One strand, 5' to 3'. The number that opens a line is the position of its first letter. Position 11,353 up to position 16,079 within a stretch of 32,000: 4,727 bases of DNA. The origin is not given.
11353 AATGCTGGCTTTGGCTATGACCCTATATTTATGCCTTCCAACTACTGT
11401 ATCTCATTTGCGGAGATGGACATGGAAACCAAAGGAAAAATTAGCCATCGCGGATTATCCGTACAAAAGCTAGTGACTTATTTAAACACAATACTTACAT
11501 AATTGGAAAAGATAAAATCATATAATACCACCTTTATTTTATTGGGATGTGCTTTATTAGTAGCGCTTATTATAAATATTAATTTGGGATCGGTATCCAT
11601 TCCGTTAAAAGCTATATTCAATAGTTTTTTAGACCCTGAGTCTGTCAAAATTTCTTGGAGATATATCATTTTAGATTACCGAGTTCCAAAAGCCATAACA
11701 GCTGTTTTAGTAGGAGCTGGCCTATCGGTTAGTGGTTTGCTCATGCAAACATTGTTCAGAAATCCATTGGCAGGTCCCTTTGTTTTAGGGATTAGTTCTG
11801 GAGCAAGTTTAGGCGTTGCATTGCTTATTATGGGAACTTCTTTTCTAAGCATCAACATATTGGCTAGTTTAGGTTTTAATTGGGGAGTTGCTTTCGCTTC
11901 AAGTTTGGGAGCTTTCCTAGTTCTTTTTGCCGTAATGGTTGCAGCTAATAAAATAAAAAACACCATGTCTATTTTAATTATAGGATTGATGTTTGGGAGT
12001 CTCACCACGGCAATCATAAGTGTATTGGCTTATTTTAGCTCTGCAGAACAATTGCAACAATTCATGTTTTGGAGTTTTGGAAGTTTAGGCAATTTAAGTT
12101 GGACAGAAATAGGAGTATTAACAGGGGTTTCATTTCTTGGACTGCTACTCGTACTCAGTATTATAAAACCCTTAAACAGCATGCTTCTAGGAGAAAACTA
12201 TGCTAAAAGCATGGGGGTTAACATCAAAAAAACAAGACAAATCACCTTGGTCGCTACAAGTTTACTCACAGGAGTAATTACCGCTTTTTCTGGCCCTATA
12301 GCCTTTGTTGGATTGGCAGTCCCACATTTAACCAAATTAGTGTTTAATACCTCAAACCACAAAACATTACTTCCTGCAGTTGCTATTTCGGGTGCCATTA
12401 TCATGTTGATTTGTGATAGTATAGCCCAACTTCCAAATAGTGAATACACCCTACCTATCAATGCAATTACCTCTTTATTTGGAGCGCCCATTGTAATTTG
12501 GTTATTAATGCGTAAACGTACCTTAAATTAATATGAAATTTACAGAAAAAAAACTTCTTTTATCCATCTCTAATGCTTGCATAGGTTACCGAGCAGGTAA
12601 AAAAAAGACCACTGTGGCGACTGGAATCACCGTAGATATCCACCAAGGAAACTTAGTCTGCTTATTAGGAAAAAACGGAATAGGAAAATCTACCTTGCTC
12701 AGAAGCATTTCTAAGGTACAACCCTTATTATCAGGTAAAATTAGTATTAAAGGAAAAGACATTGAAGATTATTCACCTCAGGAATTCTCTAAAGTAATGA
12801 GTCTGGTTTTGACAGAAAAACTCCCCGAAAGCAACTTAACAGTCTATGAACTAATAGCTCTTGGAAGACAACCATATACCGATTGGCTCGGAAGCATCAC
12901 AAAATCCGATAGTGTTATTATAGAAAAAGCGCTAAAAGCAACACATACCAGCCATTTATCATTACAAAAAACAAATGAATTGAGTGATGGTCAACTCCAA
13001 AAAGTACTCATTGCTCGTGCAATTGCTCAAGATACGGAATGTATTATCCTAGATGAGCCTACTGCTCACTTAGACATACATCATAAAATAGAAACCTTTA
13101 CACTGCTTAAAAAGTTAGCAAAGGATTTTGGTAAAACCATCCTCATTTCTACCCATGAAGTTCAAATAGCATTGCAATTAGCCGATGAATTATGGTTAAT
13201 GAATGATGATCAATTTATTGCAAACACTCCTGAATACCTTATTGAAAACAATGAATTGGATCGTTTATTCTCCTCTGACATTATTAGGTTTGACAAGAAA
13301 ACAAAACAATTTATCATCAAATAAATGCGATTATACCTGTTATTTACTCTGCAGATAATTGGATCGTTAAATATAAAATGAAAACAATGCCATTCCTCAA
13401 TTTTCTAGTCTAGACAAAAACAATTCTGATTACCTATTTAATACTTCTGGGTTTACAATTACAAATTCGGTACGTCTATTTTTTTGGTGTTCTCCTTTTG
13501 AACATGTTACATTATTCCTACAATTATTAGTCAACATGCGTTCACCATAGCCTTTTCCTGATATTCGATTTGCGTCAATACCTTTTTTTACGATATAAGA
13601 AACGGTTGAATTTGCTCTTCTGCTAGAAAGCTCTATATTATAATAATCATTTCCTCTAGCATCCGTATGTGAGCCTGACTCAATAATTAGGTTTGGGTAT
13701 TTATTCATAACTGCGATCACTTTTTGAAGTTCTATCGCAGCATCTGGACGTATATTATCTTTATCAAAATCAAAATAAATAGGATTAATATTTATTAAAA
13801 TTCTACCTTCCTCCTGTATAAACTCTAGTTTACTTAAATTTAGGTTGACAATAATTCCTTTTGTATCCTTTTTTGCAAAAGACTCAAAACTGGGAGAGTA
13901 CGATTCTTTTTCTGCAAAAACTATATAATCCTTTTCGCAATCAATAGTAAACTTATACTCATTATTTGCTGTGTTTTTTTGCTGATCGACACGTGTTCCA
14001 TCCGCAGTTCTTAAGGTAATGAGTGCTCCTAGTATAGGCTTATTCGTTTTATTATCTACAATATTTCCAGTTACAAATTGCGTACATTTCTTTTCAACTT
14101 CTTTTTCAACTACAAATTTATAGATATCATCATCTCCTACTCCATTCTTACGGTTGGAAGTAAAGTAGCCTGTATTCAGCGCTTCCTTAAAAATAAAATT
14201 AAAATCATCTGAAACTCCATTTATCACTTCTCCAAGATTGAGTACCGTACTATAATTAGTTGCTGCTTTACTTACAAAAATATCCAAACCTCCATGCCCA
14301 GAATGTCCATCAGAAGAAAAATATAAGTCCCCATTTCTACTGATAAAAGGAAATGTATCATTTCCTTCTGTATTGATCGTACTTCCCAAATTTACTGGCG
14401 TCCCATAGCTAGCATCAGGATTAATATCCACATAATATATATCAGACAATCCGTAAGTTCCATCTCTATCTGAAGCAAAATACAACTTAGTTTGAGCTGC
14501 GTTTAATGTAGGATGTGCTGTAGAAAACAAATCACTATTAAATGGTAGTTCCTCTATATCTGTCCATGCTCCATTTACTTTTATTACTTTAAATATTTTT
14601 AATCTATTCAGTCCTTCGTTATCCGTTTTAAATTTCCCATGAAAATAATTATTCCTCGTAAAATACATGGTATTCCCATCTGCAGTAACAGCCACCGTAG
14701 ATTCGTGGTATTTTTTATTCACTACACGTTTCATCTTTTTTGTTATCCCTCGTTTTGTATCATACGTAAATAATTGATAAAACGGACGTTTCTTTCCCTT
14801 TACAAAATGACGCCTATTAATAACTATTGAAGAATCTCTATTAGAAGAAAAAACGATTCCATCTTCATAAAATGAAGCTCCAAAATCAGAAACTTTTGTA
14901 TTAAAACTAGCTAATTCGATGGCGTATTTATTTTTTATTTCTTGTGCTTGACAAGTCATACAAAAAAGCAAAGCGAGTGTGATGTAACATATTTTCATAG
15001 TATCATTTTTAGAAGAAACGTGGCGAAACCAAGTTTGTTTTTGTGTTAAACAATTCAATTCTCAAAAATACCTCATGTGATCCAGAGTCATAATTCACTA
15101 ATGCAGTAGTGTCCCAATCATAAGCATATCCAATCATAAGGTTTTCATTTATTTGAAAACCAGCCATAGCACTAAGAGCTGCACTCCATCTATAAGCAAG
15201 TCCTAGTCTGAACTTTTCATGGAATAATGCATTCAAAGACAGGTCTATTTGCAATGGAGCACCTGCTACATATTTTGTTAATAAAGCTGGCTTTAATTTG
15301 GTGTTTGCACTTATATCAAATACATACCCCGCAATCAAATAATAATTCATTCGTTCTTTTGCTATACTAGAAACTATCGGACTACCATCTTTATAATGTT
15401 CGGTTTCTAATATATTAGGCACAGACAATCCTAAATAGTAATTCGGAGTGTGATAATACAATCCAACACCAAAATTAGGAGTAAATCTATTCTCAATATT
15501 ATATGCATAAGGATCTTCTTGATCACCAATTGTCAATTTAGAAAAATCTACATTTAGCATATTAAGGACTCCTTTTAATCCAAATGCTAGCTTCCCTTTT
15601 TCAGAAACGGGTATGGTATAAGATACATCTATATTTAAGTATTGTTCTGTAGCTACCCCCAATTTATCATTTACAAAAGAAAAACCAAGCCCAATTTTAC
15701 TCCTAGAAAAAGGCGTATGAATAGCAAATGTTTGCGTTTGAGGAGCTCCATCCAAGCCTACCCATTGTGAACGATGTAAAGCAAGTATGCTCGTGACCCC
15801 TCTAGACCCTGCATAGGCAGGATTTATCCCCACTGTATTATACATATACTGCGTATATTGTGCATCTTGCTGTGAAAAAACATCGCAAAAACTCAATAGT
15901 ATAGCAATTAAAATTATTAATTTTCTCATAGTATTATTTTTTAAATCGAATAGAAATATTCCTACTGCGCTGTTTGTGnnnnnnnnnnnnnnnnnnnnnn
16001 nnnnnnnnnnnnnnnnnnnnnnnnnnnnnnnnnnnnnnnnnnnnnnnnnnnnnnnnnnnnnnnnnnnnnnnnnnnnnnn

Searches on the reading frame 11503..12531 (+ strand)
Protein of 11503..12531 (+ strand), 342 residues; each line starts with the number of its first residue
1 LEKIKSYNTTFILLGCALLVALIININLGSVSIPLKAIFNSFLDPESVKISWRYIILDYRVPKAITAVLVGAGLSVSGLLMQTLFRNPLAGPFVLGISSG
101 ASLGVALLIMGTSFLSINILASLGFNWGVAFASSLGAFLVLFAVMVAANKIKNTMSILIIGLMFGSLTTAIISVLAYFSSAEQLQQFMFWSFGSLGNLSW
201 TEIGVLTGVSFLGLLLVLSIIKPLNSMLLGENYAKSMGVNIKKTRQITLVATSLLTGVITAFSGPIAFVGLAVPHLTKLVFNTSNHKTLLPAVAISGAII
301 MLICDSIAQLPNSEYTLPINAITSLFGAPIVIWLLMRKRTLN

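Call 30: search_protein_families(library=pfam, proteins=[window:11503-12531:+])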
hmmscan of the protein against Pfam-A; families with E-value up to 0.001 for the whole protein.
window:11503-12531:+ (342 aa): 1 family
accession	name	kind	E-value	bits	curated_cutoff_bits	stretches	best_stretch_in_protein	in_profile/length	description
PF01032.23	FecCD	-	5.3e-79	265.9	26.5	1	18-337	2-311/311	FecCD transport family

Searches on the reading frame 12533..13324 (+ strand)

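Call 30: search_protein_families(library=pfam, proteins=[window:12533-13324:+])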
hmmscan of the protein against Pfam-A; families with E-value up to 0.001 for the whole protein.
window:12533-13324:+ (263 aa): 3 families
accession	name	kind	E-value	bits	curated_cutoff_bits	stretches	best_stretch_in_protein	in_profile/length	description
PF00005.33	ABC_tran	-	1.2e-26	94.3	25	1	31-178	3-137/137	ABC transporter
PF13304.12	AAA_21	-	9.2e-08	32.9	27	0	41-115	1-83/304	AAA domain, putative AbiEii toxin, Type IV TA system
PF13175.12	AAA_15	-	6.4e-07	29.7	32.1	0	34-124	19-92/374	AAA ATPase domain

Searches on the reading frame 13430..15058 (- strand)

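Call 30: search_protein_families(library=pfam, proteins=[window:13430-15058:-])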
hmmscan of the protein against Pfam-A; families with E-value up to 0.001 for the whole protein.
window:13430-15058:- (542 aa): 2 families
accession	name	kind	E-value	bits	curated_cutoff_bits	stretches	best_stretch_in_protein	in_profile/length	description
PF00691.25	OmpA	-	1.2e-15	58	27.2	1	428-516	1-91/98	OmpA family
PF07676.18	PD40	-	1.7e-13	50.6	20.9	1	228-262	5-38/38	WD40-like Beta Propeller Repeat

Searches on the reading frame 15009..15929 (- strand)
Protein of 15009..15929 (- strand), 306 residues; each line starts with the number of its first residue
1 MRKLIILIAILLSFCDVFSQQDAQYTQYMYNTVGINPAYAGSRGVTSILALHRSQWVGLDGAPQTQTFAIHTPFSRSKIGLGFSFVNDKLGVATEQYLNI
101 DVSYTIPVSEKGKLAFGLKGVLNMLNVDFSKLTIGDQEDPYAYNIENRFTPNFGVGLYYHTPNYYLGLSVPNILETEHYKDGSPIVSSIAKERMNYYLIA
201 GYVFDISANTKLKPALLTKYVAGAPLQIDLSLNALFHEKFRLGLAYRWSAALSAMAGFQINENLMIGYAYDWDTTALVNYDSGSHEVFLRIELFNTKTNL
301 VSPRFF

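Call 30: search_protein_families(library=pfam, proteins=[window:15009-15929:-])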
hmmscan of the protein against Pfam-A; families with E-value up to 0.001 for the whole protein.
window:15009-15929:- (306 aa): 1 family
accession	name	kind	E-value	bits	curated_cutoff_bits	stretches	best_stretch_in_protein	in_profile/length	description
PF11751.14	PorP_SprF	-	3.7e-93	312.4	22.3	1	18-290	2-272/273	Type IX secretion system membrane protein PorP/SprF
